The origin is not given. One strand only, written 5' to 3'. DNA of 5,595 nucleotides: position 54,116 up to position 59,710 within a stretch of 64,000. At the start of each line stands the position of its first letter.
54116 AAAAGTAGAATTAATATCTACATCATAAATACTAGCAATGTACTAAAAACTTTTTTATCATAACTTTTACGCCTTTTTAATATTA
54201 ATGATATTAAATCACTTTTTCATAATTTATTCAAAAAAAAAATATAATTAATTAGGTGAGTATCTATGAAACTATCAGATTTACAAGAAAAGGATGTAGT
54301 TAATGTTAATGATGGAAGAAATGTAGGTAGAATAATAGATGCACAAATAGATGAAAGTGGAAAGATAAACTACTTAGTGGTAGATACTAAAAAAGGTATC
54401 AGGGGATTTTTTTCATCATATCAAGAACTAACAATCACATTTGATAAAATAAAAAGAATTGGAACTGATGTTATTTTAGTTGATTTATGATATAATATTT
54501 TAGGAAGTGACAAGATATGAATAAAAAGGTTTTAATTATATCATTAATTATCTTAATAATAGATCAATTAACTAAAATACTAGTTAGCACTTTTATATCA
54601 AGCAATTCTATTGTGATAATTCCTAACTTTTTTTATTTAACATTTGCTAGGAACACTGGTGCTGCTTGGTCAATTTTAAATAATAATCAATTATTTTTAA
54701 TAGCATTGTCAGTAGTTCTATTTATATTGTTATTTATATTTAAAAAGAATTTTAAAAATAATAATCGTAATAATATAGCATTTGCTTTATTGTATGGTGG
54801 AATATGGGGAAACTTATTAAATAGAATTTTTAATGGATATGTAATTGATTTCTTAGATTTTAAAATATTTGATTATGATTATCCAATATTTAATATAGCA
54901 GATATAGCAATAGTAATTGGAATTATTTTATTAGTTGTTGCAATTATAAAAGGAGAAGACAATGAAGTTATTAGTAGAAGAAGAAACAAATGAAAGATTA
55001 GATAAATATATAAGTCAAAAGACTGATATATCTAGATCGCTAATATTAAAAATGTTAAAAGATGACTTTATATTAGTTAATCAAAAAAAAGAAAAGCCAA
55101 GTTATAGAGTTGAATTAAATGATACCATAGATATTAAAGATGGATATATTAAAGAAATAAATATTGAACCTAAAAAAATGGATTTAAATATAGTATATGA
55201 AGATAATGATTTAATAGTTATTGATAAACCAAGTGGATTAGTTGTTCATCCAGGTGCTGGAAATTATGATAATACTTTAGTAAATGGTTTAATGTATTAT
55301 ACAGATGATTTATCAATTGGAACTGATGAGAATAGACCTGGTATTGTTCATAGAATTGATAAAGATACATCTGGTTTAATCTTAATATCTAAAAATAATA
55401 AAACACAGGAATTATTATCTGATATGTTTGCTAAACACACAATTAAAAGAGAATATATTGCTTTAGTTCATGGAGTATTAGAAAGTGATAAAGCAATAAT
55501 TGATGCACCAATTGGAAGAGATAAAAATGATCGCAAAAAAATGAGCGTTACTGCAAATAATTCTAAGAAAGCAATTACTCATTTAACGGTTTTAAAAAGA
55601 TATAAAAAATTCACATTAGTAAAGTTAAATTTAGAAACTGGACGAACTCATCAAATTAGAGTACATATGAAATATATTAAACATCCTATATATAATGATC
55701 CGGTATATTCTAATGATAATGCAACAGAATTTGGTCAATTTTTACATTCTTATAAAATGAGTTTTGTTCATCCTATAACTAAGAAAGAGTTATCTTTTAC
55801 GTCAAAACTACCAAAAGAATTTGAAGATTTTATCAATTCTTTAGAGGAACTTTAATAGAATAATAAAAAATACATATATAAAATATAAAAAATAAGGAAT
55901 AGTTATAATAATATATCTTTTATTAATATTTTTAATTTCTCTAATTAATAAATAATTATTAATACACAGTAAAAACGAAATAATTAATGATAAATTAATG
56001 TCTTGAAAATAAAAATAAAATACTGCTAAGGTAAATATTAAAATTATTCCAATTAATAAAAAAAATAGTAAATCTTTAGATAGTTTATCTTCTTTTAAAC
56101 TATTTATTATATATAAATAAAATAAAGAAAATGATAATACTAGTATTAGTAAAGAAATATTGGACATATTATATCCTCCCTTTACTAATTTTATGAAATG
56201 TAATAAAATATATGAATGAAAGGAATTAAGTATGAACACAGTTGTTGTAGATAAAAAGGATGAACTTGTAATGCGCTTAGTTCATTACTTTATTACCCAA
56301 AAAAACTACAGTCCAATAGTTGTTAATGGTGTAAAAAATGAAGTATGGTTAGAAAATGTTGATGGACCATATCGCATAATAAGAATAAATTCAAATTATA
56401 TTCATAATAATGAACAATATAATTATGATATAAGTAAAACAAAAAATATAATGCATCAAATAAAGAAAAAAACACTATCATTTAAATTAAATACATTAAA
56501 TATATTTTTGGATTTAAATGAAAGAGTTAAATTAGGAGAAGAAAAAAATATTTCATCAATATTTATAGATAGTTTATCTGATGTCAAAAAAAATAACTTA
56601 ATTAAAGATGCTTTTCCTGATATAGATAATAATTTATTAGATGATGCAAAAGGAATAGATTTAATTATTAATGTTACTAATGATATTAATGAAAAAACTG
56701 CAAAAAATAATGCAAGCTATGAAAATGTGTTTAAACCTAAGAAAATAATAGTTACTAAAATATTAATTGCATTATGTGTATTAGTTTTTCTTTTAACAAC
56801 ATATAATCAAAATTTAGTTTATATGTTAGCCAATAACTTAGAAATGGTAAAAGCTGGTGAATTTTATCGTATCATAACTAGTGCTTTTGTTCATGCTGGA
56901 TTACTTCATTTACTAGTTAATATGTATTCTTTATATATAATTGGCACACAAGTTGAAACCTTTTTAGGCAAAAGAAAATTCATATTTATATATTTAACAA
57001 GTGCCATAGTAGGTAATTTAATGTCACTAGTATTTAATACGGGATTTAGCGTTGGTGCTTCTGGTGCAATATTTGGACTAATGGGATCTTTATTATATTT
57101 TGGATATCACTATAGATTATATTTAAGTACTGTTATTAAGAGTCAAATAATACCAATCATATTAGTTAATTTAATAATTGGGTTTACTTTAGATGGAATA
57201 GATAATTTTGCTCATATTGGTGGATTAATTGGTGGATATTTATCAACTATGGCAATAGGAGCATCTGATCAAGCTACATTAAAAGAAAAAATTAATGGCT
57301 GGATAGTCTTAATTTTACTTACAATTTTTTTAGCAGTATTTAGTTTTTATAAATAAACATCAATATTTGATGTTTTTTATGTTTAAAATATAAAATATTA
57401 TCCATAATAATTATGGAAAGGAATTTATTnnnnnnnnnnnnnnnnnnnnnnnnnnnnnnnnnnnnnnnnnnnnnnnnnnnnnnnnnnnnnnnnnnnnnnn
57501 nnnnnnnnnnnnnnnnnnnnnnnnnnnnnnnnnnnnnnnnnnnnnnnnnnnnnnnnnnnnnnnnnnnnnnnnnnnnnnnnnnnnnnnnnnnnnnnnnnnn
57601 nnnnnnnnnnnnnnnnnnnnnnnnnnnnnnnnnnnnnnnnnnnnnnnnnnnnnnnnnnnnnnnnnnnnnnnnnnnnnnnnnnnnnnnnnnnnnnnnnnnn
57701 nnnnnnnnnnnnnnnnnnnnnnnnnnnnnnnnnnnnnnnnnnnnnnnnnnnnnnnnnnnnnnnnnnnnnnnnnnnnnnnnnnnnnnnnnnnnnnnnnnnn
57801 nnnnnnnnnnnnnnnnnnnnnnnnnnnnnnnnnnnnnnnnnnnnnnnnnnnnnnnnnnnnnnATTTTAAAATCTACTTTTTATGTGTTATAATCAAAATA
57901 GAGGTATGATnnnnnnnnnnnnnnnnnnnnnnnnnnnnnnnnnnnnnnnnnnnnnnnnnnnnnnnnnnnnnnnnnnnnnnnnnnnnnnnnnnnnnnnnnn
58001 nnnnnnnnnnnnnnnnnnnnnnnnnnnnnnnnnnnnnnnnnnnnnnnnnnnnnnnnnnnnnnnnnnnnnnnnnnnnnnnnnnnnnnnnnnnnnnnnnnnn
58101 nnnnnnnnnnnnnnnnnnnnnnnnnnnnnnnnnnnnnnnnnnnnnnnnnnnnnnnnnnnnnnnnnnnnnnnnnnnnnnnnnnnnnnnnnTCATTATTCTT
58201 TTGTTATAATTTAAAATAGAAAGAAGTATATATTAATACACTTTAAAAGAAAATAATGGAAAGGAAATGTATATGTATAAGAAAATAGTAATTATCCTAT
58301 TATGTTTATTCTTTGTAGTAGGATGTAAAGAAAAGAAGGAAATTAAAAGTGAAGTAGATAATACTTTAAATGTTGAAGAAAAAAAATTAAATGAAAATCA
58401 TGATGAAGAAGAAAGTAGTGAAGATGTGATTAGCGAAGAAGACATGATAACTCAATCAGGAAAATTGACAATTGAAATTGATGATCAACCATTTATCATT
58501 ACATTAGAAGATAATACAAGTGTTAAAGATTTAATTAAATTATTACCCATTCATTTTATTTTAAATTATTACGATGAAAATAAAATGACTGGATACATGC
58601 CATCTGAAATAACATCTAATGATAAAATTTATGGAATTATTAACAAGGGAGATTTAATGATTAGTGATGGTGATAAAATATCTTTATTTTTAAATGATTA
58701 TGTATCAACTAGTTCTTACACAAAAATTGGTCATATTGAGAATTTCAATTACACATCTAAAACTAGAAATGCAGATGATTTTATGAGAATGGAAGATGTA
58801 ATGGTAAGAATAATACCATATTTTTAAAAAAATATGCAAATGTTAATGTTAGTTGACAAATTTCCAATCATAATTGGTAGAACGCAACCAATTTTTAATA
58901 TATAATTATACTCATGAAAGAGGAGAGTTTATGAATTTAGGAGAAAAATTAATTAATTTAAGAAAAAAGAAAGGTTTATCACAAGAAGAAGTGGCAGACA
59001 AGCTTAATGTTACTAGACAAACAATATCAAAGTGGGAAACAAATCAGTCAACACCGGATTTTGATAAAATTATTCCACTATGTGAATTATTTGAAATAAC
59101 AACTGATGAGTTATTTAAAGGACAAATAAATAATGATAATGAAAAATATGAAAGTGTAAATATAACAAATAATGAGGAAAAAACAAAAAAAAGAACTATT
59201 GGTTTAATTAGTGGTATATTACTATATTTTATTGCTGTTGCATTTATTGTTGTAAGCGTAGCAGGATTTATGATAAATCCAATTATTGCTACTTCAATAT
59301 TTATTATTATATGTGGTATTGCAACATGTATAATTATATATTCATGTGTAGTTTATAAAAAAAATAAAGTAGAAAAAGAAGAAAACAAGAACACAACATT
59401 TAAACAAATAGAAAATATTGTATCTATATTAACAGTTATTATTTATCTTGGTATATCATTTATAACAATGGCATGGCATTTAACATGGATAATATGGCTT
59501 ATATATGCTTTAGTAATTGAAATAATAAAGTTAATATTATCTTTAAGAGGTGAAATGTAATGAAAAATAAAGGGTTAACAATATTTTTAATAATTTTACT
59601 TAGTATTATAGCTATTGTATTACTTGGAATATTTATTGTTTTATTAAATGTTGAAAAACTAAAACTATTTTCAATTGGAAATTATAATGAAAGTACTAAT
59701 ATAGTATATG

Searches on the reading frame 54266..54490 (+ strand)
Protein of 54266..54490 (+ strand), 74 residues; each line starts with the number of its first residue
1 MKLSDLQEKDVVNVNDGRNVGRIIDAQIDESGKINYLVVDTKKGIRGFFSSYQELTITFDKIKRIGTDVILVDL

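Call 3: search_protein_families(library=pfam, proteins=[window:54266-54490:+], max_evalue=0.01)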
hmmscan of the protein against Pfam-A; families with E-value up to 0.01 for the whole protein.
window:54266-54490:+ (74 aa): 1 family
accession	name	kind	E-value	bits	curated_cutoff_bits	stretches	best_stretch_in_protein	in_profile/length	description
PF05239.21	PRC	-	7.4e-10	39.1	21.2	1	2-73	5-72/78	PRC-barrel domain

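Call 4: search_protein_families(library=ncbifam, proteins=[window:54266-54490:+], max_evalue=0.01)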
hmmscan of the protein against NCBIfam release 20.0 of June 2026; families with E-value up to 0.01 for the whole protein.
window:54266-54490:+ (74 aa): 1 family
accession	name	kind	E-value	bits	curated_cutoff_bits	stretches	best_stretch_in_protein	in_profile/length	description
TIGR02888.1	spore_YlmC_YmxH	subfamily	6.7e-22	77.5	44.2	1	2-74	1-76/76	YlmC/YmxH family sporulation protein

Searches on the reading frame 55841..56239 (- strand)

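Call 85: search_protein_families(library=pfam, proteins=[window:55841-56239:-], max_evalue=0.01)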
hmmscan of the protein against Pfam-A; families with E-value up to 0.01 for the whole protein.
window:55841-56239:- (132 aa): 1 family
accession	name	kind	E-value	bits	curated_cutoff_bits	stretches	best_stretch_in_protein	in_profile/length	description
PF03073.20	TspO_MBR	-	0.00018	21.7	24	1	40-124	53-137/145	TspO/MBR family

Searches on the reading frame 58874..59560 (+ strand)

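Call 85: search_protein_families(library=pfam, proteins=[window:58874-59560:+], max_evalue=0.01)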
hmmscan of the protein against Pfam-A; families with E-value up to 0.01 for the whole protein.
window:58874-59560:+ (228 aa): 11 families
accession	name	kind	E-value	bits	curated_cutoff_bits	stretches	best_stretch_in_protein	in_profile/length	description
PF01381.28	HTH_3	-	8.6e-17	61.4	23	1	28-80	3-55/55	Helix-turn-helix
PF12844.13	HTH_19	-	2e-14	53.7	30.2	1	23-83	1-61/64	Helix-turn-helix domain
PF13560.12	HTH_31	-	9.3e-10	39.1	27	1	22-79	2-60/64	Helix-turn-helix domain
PF13443.12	HTH_26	-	9e-07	29.5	22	1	25-82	1-59/63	Cro/C1-type HTH DNA-binding domain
PF04545.22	Sigma70_r4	-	0.0001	22.2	24.1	1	26-55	12-41/50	Sigma-70, region 4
PF13384.12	HTH_23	-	0.00017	21.8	24.6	1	28-54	12-37/50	Homeodomain-like domain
PF08279.18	HTH_11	-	0.0007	19.9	25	1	26-53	6-34/55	HTH domain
PF07022.19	Phage_CI_repr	-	0.00083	20.1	22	1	36-76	13-53/65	Bacteriophage CI repressor helix-turn-helix domain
PF13518.12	HTH_28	-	0.0026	18.3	25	1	30-54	8-32/52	Helix-turn-helix domain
PF13413.12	HTH_25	-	0.004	17.4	24.6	1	26-58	2-34/62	Helix-turn-helix domain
PF04647.20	AgrB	-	0.0092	15.8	23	0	117-214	83-181/185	Accessory gene regulator B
